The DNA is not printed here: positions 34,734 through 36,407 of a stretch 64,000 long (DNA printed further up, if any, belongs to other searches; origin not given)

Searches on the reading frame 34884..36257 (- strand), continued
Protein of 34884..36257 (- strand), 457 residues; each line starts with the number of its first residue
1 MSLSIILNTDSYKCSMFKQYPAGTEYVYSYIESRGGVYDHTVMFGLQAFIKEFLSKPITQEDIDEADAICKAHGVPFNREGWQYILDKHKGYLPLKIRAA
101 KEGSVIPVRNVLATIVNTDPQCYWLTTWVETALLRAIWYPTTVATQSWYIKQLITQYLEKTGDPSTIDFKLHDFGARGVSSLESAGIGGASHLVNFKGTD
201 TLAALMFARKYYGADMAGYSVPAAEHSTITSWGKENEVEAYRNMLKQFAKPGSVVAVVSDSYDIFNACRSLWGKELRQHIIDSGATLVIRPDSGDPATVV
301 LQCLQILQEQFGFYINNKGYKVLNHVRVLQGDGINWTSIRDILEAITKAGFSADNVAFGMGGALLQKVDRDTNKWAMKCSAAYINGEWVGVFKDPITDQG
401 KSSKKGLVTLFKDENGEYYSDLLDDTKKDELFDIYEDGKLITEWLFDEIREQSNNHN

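Call 21: search_solved_structures(query=window:34884-36257:-, show_alignments=5, max_evalue=1e-120)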
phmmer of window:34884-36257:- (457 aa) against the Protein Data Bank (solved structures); distinct sequences matched with E-value up to 1e-120: 29.
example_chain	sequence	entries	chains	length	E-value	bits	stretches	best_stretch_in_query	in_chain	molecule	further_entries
7yqo_A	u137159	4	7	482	1.7e-185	620.1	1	5-452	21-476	Pre-B cell enhancing factor related protein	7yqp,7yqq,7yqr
8igz_A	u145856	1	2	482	1e-182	610.9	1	5-452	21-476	Pre-B cell enhancing factor related protein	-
6tac_A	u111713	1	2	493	1.4e-136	458.8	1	3-453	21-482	Nicotinamide phosphoribosyltransferase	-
3dgr_A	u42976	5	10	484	2.5e-132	444.8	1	3-453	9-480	Nicotinamide phosphoribosyltransferase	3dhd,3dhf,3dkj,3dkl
2gvg_A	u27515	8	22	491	2.5e-132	444.8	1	3-453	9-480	Nicotinamide phosphoribosyltransferase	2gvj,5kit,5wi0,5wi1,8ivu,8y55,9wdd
7ppe_A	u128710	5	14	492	2.5e-132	444.8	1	3-453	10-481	Nicotinamide phosphoribosyltransferase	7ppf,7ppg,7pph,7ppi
5lx3_A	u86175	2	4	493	2.6e-132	444.8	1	3-453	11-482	Nicotinamide phosphoribosyltransferase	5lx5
7enq_A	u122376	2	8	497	2.6e-132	444.7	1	3-453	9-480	Nicotinamide phosphoribosyltransferase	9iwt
5nsd_A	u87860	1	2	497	2.6e-132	444.7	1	3-453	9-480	Nicotinamide phosphoribosyltransferase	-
5upe_A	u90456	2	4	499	2.7e-132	444.7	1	3-453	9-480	Nicotinamide phosphoribosyltransferase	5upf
8dsc_A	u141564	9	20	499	2.7e-132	444.7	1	3-453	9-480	Nicotinamide phosphoribosyltransferase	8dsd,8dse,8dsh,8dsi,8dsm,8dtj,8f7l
2e5b_A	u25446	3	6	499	2.7e-132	444.7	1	3-453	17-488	Nicotinamide phosphoribosyltransferase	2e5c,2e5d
6peb_A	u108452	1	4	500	2.7e-132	444.7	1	3-453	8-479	Nicotinamide phosphoribosyltransferase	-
4jnm_A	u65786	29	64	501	2.7e-132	444.7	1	3-453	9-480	Nicotinamide phosphoribosyltransferase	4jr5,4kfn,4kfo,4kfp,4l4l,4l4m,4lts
6e68_A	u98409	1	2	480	2.8e-132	444.7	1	4-453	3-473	Nicotinamide phosphoribosyltransferase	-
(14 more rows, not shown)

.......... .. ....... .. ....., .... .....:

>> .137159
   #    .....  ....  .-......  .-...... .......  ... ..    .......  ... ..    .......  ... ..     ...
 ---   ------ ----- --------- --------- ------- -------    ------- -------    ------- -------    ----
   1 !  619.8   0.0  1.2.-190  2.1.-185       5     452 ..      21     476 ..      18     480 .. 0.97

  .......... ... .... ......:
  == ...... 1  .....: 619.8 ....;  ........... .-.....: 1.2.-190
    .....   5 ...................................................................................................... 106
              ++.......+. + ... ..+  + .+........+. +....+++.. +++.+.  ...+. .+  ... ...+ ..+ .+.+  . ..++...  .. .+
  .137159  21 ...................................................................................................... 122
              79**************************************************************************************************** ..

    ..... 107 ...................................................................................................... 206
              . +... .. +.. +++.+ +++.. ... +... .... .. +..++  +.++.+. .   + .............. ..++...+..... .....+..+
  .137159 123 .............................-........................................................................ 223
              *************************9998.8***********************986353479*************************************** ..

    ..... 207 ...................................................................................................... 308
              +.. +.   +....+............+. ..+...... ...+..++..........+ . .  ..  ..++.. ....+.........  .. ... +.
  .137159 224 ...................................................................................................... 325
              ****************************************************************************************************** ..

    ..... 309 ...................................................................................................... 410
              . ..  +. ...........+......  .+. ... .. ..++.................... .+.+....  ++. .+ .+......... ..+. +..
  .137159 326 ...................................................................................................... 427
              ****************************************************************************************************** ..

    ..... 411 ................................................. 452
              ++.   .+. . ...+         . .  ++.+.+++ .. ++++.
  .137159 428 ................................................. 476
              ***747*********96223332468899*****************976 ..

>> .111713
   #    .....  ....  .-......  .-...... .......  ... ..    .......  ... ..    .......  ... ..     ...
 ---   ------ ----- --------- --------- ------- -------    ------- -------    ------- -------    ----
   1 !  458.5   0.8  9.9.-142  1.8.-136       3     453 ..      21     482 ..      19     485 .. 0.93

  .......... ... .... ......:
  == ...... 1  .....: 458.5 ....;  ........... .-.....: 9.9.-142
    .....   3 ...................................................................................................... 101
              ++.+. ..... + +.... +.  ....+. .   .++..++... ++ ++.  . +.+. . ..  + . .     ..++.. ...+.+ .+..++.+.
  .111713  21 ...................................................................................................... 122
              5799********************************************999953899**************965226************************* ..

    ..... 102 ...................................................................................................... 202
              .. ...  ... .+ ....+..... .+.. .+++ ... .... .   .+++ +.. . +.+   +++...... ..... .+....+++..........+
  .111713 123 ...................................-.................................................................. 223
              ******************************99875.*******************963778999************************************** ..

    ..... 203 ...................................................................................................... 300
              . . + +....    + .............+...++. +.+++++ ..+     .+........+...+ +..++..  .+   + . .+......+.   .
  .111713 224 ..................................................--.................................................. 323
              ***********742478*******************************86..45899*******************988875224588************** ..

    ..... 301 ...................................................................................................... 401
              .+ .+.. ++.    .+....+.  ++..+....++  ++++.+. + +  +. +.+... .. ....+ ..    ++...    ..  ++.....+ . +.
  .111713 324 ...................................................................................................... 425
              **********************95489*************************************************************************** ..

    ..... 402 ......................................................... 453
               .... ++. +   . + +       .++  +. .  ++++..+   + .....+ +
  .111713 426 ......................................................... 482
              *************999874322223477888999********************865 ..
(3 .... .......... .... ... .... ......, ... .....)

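Call 23: find_homologous_proteins(query=window:34884-36257:-, max_evalue=1e-20)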
Query window:34884-36257:- (457 aa): 8000 proteins with E <= 1e-20 among 8000 candidates; the best 120 are listed.
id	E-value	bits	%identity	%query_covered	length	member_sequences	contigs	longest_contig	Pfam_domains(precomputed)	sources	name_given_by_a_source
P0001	0.0e+0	1037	98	100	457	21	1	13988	PF04095.23,PF18127.7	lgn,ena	-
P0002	1.2e-268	909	87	99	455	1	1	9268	PF04095.23,PF18127.7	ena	-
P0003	7.8e-268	906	87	99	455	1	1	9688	PF04095.23,PF18127.7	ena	-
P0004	1.8e-266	902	86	100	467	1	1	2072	PF04095.23,PF18127.7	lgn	-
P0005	1.2e-264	896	85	100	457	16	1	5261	PF04095.23,PF18127.7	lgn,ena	-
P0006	1.1e-255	866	79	100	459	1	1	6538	PF04095.23,PF18127.7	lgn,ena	-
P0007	2.9e-255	865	82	100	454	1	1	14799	PF04095.23,PF18127.7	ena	-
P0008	3.3e-253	858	81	100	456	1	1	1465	PF04095.23,PF18127.7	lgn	-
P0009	6.5e-253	857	80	100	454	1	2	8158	PF04095.23,PF18127.7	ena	-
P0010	7.7e-245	831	78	99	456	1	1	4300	PF04095.23,PF18127.7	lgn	-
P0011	1.0e-243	827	78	99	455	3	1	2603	PF04095.23,PF18127.7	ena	-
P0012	6.7e-242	821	77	99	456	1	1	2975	PF04095.23,PF18127.7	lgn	-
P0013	1.9e-241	819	78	99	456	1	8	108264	PF04095.23,PF18127.7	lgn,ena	-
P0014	9.1e-241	817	76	99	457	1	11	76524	PF04095.23,PF18127.7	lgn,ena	-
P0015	1.7e-239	813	76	99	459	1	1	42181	PF04095.23,PF18127.7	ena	-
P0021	5.5e-217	739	70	99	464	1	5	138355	PF04095.23,PF18127.7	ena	-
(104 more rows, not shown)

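Call 24: find_encoding_contigs(protein=P0013, flank=10000, max_places=2)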
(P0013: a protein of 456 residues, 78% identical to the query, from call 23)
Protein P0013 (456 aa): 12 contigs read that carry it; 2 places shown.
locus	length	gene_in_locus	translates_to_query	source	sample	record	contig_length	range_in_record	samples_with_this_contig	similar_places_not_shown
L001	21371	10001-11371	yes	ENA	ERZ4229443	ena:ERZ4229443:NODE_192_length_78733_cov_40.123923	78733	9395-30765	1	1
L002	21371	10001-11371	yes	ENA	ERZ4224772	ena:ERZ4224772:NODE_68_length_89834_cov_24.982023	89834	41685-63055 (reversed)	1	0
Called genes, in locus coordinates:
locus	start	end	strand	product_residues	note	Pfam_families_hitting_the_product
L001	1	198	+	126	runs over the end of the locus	PF20530:DUF6745 (faint)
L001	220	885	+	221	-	PF12811:BaxI_1 (weak), PF01027:Bax1-I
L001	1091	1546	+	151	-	-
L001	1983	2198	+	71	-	-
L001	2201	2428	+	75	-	-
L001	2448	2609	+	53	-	-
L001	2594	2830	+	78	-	-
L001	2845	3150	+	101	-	-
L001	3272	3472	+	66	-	-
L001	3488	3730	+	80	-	-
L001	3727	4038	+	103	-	-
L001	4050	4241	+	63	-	-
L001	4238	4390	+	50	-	-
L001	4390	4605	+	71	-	-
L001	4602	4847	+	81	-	-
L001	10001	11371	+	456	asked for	PF18127:NAMPT_N, PF04095:NAPRTase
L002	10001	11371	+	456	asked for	PF18127:NAMPT_N, PF04095:NAPRTase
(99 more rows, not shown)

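Call 25: find_encoding_contigs(protein=P0001, flank=10000, max_places=2)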
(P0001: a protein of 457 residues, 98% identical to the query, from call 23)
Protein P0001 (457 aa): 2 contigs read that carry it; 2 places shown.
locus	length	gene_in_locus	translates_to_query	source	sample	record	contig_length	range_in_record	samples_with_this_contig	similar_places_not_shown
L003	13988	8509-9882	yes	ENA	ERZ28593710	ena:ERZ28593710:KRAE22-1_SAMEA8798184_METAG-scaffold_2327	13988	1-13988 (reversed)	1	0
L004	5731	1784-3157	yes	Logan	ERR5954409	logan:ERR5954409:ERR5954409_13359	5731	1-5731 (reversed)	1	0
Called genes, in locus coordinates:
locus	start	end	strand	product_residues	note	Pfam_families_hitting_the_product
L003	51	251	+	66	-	-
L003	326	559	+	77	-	-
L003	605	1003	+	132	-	-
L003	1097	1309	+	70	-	-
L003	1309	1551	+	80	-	-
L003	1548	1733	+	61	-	-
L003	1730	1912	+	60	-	-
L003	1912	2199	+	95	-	-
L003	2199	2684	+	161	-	-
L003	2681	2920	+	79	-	-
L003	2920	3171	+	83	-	-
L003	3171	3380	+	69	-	-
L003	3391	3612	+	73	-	-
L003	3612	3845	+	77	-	-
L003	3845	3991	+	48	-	-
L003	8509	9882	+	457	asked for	PF18127:NAMPT_N, PF04095:NAPRTase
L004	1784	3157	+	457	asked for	PF18127:NAMPT_N, PF04095:NAPRTase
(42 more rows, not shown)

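Call 49: find_encoding_contigs(protein=P0014, flank=10000, max_places=1)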
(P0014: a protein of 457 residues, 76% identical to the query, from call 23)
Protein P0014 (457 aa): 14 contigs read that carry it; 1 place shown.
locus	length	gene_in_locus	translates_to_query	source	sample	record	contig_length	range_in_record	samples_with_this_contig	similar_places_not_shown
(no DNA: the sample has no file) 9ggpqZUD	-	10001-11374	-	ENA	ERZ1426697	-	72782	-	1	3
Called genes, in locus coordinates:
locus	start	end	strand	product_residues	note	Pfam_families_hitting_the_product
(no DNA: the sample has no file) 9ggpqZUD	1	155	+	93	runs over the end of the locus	-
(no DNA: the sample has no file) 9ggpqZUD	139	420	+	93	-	-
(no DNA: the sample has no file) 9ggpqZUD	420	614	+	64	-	-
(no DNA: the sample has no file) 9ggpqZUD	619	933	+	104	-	-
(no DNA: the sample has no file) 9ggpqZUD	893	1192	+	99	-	-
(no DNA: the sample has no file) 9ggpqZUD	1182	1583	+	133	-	-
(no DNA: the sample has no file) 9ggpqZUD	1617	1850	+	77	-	-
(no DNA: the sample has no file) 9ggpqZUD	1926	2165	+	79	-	-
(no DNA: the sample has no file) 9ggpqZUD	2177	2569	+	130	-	-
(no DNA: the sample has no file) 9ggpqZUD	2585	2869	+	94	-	-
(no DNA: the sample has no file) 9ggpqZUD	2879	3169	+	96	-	-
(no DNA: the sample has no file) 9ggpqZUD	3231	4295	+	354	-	PF05673:DUF815 (weak), PF14532:Sigma54_activ_2 (weak), PF00004:AAA, PF05729:NACHT (faint)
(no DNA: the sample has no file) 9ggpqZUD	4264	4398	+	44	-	-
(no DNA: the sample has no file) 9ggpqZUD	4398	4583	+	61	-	-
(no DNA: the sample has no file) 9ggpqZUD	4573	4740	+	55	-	-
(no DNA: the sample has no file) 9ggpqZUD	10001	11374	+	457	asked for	PF18127:NAMPT_N, PF04095:NAPRTase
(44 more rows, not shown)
